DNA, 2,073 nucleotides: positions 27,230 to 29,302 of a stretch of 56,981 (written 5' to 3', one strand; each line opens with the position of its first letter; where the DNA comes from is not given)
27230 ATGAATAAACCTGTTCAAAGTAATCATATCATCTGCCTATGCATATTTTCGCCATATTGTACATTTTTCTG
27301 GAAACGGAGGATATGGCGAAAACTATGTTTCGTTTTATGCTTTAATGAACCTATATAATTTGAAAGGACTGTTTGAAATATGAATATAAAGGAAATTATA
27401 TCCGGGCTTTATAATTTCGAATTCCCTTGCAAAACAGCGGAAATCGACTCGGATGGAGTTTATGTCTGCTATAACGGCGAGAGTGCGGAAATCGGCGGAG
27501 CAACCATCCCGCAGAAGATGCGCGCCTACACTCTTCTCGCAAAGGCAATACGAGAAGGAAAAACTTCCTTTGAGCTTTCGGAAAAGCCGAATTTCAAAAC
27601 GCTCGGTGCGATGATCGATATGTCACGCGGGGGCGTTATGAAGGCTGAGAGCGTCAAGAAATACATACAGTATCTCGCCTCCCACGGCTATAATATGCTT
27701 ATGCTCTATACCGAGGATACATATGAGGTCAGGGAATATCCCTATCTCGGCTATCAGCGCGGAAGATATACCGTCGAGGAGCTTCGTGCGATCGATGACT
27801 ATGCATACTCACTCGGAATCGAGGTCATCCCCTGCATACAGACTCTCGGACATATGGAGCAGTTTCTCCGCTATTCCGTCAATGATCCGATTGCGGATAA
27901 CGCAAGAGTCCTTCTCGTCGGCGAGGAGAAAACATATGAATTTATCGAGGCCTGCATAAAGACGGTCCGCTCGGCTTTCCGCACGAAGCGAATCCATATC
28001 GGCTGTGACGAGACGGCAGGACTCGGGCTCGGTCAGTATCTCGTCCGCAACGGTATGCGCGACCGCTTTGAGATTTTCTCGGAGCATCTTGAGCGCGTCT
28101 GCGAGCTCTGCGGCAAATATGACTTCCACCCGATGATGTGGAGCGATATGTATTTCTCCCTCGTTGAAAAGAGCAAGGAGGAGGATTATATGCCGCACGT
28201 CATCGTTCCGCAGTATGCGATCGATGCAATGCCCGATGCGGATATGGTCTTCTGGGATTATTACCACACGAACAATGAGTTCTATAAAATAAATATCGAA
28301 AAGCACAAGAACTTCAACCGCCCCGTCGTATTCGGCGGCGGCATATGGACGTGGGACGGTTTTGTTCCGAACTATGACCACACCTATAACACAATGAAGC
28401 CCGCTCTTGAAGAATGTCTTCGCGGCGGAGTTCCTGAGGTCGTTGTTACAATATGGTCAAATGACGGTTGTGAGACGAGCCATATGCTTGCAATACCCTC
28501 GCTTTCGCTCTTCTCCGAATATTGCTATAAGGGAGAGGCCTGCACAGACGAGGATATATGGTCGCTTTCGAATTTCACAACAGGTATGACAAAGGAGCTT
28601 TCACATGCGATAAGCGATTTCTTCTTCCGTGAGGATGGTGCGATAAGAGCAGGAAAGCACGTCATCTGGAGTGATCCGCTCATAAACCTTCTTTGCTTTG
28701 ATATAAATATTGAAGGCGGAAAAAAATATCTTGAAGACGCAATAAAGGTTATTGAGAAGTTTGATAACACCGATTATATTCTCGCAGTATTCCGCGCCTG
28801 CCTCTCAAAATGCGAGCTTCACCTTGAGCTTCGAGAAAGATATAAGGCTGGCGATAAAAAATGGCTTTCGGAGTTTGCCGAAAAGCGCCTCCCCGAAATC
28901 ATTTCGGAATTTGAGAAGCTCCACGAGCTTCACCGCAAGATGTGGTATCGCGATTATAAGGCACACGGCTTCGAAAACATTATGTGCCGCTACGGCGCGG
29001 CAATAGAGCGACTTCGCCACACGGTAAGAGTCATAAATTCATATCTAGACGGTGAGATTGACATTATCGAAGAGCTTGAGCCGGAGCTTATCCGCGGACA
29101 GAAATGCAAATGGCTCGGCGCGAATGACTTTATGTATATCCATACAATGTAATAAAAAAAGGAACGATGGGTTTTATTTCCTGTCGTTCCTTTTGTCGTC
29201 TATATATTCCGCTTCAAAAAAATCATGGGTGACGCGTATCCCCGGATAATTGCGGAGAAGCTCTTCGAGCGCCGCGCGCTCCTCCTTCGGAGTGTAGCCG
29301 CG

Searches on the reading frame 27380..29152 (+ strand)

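Call 7: search_protein_families(library=pfam, proteins=[window:27380-29152:+], max_evalue=0.001)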
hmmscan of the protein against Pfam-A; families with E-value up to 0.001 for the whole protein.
window:27380-29152:+ (590 aa): 2 families
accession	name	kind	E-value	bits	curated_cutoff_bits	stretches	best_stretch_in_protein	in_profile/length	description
PF18088.7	Glyco_H_20C_C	-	2.3e-28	99.8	27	1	424-572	25-181/194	Glycoside Hydrolase 20C C-terminal domain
PF00728.28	Glyco_hydro_20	-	7.3e-14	52.3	22.3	1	76-262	5-227/348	Glycosyl hydrolase family 20, catalytic domain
